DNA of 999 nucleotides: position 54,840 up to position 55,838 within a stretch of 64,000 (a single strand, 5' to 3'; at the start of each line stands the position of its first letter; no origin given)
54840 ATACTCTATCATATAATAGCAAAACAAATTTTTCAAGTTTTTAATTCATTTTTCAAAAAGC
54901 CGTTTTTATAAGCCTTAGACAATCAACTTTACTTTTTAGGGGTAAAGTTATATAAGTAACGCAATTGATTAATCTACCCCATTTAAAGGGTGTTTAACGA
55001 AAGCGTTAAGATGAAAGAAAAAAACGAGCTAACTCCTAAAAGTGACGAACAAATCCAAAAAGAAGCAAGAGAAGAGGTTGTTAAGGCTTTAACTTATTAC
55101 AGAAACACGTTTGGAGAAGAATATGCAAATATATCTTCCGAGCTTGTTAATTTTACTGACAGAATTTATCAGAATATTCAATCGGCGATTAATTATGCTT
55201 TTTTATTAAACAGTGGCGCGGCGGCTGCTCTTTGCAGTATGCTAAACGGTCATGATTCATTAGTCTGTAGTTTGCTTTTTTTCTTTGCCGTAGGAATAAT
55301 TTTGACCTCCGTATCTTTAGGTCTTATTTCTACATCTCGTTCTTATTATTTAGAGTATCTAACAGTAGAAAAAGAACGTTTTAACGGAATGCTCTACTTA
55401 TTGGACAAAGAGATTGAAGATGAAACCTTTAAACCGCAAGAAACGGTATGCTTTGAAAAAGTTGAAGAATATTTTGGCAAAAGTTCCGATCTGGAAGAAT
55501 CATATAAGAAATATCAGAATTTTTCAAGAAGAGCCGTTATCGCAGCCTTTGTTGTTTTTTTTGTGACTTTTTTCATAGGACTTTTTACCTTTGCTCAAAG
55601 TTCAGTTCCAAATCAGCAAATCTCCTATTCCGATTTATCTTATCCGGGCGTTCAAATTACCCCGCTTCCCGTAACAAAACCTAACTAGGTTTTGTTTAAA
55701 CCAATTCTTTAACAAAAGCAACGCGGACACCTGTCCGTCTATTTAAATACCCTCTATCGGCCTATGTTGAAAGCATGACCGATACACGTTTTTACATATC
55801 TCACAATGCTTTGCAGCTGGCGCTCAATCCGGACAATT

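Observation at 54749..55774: Self-promoted membrane-protein cassette inserted at the junction of the two late head operons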

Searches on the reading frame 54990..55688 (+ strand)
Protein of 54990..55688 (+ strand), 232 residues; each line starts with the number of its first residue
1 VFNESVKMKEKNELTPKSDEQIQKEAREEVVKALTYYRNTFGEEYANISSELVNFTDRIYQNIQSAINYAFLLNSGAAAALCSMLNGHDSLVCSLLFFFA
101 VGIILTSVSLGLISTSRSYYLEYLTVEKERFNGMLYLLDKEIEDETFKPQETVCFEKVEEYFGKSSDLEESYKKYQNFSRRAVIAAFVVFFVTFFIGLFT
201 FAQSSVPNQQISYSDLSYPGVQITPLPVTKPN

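Call 7: search_protein_families(library=pfam, proteins=[window:54990-55688:+], max_evalue=1)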
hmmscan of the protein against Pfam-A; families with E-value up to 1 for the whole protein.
window:54990-55688:+ (232 aa): 8 families
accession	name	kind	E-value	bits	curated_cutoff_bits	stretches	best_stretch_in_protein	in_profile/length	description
PF16837.10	SF3A3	-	0.0016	18.9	27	1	159-182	5-28/49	Pre-mRNA-splicing factor SF3A3, of SF3a complex, Prp9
PF03048.19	Herpes_UL92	-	0.018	15.3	21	0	16-71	71-129/191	UL92 family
PF20400.3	BAR_4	-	0.03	14.5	27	1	8-80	91-164/192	BAR-like domain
PF11026.13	DUF2721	-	0.031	14.6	28.3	1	46-117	47-122/129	Protein of unknown function (DUF2721)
PF18680.6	SPECT1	-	0.081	13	38.4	1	17-68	125-170/180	Plasmodium host cell traversal SPECT1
PF24838.2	8xMP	-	0.088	13.1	30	1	53-199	8-133/136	Octameric membrane protein family (8xMP)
PF00122.25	E1-E2_ATPase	-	0.11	12.5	28.1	0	173-203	113-143/181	E1-E2 ATPase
PF14142.11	YrzO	-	0.45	10.9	27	0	94-104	4-14/46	YrzO-like protein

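Call 8: search_protein_families(library=phrogs, proteins=[window:54990-55688:+], max_evalue=1)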
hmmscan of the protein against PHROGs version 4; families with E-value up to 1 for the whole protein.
window:54990-55688:+ (232 aa): 4 families
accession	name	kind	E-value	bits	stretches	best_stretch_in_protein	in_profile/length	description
phrog_3921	-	unknown function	0.0031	17.9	1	11-72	86-149/227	-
phrog_4768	-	unknown function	0.0089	16.5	1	31-86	72-126/210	-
phrog_21495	-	unknown function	0.28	11.8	0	78-113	181-215/269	-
phrog_12596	-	unknown function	0.29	12.5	0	173-200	56-83/120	-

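Call 9: search_protein_families(library=padloc, proteins=[window:54990-55688:+], max_evalue=10)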
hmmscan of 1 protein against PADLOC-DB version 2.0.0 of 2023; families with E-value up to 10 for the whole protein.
window:54990-55688:+ (232 aa): 0 families

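Call 13: find_homologous_proteins(query=window:54990-55688:+, max_evalue=0.01)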
Query window:54990-55688:+ (232 aa): 1 proteins with E <= 0.01 among 541 candidates.
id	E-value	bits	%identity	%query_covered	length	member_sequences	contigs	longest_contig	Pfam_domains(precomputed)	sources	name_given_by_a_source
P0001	1.0e-136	472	97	97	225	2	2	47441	-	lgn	-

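Call 14: find_encoding_contigs(protein=P0001, flank=10000, max_places=6)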
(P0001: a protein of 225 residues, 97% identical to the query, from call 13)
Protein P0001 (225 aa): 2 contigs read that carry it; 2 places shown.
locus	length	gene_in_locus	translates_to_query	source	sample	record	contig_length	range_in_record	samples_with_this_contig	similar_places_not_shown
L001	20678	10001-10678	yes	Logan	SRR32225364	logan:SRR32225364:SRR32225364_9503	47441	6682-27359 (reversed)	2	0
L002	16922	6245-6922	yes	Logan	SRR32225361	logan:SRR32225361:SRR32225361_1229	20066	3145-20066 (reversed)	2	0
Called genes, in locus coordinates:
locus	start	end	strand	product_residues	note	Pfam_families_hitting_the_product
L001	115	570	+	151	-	PF06252:GemA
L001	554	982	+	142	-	PF13384:HTH_23 (weak)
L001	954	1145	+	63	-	-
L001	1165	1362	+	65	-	PF13597:NRDD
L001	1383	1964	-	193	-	-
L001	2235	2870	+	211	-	PF09669:Phage_pRha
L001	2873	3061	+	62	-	-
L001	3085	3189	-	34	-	-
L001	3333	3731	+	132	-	PF08291:Peptidase_M15_3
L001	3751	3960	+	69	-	-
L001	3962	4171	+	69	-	PF01258:zf-dskA_traR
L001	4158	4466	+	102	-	PF10805:DUF2730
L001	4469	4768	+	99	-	-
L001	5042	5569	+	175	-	PF11985:Phage_Mu_Gp27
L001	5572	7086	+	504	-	PF03237:Terminase_6N (weak)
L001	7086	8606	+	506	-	PF06074:Portal_Mu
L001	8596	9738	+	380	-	PF04233:Phage_Mu_F, PF18812:PBECR3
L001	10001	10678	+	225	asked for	-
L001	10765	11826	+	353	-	PF10123:Mu-like_Pro_N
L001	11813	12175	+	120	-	-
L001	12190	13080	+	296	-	PF10124:Mu-like_gpT, PF25209:Phage_capsid_4 (faint)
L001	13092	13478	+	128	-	-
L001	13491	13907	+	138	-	PF07030:Phage_Mu_Gp36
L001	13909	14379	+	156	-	PF05069:Phage_tail_S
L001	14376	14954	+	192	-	PF08873:Phage_Mu_Gp37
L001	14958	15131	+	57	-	PF10948:DUF2635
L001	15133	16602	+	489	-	PF04984:Phage_sheath_1, PF17482:Phage_sheath_1C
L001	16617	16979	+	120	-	PF10618:Tail_tube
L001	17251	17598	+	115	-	PF10109:Phage_TAC_7 (weak), PF23746:Gp41_Mu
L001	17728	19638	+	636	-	PF10145:PhageMin_Tail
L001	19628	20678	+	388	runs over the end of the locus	-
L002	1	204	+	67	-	?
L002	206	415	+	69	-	PF01258:zf-dskA_traR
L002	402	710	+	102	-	PF10805:DUF2730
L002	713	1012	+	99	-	-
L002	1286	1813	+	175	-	PF11985:Phage_Mu_Gp27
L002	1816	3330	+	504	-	PF03237:Terminase_6N (weak)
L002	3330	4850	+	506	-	PF06074:Portal_Mu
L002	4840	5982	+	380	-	PF04233:Phage_Mu_F, PF18812:PBECR3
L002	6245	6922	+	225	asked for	-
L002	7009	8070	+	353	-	PF10123:Mu-like_Pro_N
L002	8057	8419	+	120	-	-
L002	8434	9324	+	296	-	PF10124:Mu-like_gpT, PF25209:Phage_capsid_4 (faint)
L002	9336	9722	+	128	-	-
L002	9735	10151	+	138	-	PF07030:Phage_Mu_Gp36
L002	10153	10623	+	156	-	PF05069:Phage_tail_S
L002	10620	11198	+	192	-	PF08873:Phage_Mu_Gp37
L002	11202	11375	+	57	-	PF10948:DUF2635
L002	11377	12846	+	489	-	PF04984:Phage_sheath_1, PF17482:Phage_sheath_1C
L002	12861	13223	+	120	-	PF10618:Tail_tube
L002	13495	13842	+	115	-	PF10109:Phage_TAC_7 (weak), PF23746:Gp41_Mu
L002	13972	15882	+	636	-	PF10145:PhageMin_Tail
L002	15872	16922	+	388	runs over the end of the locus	-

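Call 42: search_protein_representatives(protein=window:55011-55688:+)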
Query: 225 residues. Proteins with E-value up to 0.001 (for the whole library): 3; up to 1e-10: 1; up to 1e-30: 1. The best 3 are listed.
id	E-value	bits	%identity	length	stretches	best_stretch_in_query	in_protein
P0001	2.7e-137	471.8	97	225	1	1-225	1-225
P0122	2.5e-05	40.9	52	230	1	161-225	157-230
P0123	2.9e-05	40.6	28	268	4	18-58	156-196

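Call 49: predict_structure(protein=window:55011-55688:+)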
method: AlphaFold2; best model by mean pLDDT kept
length: 225 residues; sequences in the alignment: 1
mean_pLDDT: 63.7   pTM: 0.38
mean pLDDT of the five models: 63.7, 61.8, 61.4, 58.9, 58.1
residues with pLDDT >= 90: 0; 70-90: 75; 50-70: 117; < 50: 33
segments of 3 or more residues with pLDDT < 50: 1-3, 198-212, 214-225
pLDDT, mean of each block of 10 residues (from residue 1): 53 75 69 65 68 70 68 60 66 72 72 71 69 70 54 58 67 70 71 56 42 45 42
secondary structure, 60 per line:
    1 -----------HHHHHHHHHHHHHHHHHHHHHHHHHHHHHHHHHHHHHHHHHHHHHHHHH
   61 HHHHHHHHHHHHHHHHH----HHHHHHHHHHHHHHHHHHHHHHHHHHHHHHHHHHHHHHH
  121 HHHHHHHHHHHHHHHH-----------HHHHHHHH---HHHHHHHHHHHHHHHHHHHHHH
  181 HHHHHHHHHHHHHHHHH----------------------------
elements in order: H12-77 H82-136 H148-155 H159-197

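Call 72: find_encoding_contigs(protein=P0122, flank=6000, max_places=4)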
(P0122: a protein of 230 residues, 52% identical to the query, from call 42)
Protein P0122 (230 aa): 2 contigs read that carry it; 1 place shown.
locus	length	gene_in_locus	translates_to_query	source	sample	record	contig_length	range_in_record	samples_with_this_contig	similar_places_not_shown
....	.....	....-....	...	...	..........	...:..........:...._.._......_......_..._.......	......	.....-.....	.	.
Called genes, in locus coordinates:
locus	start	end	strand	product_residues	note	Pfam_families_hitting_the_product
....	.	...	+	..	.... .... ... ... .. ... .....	-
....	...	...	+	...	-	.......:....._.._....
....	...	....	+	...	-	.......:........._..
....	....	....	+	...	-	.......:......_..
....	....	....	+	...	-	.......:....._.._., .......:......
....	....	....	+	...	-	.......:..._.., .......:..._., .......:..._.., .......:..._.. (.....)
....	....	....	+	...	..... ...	-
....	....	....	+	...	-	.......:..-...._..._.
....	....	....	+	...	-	-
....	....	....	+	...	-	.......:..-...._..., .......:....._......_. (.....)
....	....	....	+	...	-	-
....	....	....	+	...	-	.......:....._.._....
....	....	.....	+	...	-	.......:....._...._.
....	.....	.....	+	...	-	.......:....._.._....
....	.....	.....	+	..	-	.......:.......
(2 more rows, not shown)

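Call 98: find_homologous_proteins(query=P0122, max_evalue=0.001)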
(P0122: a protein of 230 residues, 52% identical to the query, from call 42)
Query P0122 (230 aa): 3 proteins with E <= 0.001 among 177 candidates.
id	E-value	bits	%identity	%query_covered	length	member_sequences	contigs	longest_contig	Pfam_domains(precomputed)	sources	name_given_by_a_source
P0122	8.4e-148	508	100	100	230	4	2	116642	-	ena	-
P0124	5.5e-70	253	52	100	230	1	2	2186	-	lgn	-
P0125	6.2e-25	106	38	100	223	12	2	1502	-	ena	-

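Call 103: fold_search(model_id=the predicted structure, library=pdb)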
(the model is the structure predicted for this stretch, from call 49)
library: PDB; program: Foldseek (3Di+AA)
matches with E <= 10: 356; with E <= 0.001: 0
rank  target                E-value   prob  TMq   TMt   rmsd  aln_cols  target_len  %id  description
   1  8s2p_BBB              8.6e-02  0.99  0.39  0.45   7.8       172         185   14  Crystal structure of Borrelia burgdorferi paralogous family 12 outer surface protein BBH37 (space group p21) (released 2025-03-05)
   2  3plt_C                1.1e-01  0.92  0.31  0.33   8.6       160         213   16  Crystal structure of Lsp1 from Saccharomyces cerevisiae (released 2011-06-22)
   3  8s2f_BBB              1.8e-01  0.97  0.42  0.50   7.9       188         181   14  Crystal structure of Borrelia burgdorferi paralogous family 12 outer surface protein BBH37 (released 2025-03-05)
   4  4e40                  2.5e-01  0.72  0.31  0.29  18.3       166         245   14  The haptoglobin-hemoglobin receptor of Trypanosoma congolense (released 2013-01-16)
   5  8a1g_D                2.7e-01  0.82  0.34  0.40   7.4       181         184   18  Structure of the SNX1-SNX5 complex (released 2023-06-14)
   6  4atm                  2.7e-01  0.38  0.25  0.25  14.8       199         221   12  Crystal structure of the BAR domain of human Amphiphysin, isoform 1 at 1.8 Angstrom resolution featuring increased order (released 2012-05-30)
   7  3plt_B                3.2e-01  0.80  0.32  0.34   8.6       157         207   15  Crystal structure of Lsp1 from Saccharomyces cerevisiae (released 2011-06-22)
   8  4avm                  3.2e-01  0.66  0.32  0.32  14.6       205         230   11  Crystal structure of the N-BAR domain of human bridging integrator 2. (released 2012-06-20)
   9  8ceg_B                3.2e-01  0.47  0.26  0.27  14.1       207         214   13  BAR domain protein FAM92A1 essential for mitochondrial membrane remodeling (released 2024-02-21)
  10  4fzs_A                3.2e-01  0.33  0.24  0.25  18.5       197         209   15  Structure of human SNX1 BAR domain (released 2013-07-10)
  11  3plt_A                3.8e-01  0.77  0.32  0.34   7.3       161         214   13  Crystal structure of Lsp1 from Saccharomyces cerevisiae (released 2011-06-22)
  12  3g9g                  3.8e-01  0.63  0.31  0.29  14.2       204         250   13  Crystal Structure of the N-terminal EFC/F-BAR domain of Syp1 (released 2009-09-22)
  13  9uhd                  3.8e-01  0.35  0.23  0.24  15.9       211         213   12  Structure of FAM92A BAR domain (released 2025-07-16)
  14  4i1q_A                4.2e-01  0.57  0.29  0.31  10.0       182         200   12  Crystal Structure of hBRAP1 N-BAR domain (released 2013-02-06)
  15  4fzs_B                4.4e-01  0.33  0.25  0.29  18.2       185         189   14  Structure of human SNX1 BAR domain (released 2013-07-10)
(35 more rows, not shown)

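Call 104: search_protein_families(library=padloc, proteins=[P0122, P0124, P0125, window:55011-55688:+], max_evalue=1)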
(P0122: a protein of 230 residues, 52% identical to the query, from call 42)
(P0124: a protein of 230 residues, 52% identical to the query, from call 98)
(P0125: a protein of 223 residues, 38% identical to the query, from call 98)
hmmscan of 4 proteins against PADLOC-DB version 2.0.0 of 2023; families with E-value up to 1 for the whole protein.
P0122 (230 aa): 1 family
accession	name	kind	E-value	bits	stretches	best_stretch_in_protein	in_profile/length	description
PDLC00691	Effector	-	6.3e-06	24.2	1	20-144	12-133/176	2TM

P0124 (230 aa): 0 families

P0125 (223 aa): 0 families

window:55011-55688:+ (225 aa): 0 families

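Call 105: search_protein_families(library=pfam, proteins=[P0122, P0124, P0125], max_evalue=1)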
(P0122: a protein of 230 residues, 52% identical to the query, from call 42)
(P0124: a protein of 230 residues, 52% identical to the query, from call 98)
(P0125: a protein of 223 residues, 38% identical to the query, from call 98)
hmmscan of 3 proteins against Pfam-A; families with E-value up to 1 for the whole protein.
P0122 (230 aa): 2 families
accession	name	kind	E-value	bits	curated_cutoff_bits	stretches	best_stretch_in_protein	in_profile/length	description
PF12730.13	ABC2_membrane_4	-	0.012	16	27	0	161-204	6-50/179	ABC-2 family transporter protein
PF13150.11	TraL_transposon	-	0.15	12.3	27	1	153-192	14-52/86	Conjugative transposon protein TraL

P0124 (230 aa): 2 families
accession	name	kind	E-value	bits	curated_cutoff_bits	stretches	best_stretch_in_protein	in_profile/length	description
PF00892.27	EamA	-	0.012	16.4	28.2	1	164-203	58-97/135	EamA-like transporter family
PF01284.28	MARVEL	-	0.015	15.8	32.8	1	160-190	31-61/135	Membrane-associating domain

P0125 (223 aa): 1 family
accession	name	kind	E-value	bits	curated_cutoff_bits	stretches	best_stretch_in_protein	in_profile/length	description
PF13624.11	SurA_N_3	-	0.069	13.4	27.2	1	171-208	17-54/162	SurA-like N-terminal domain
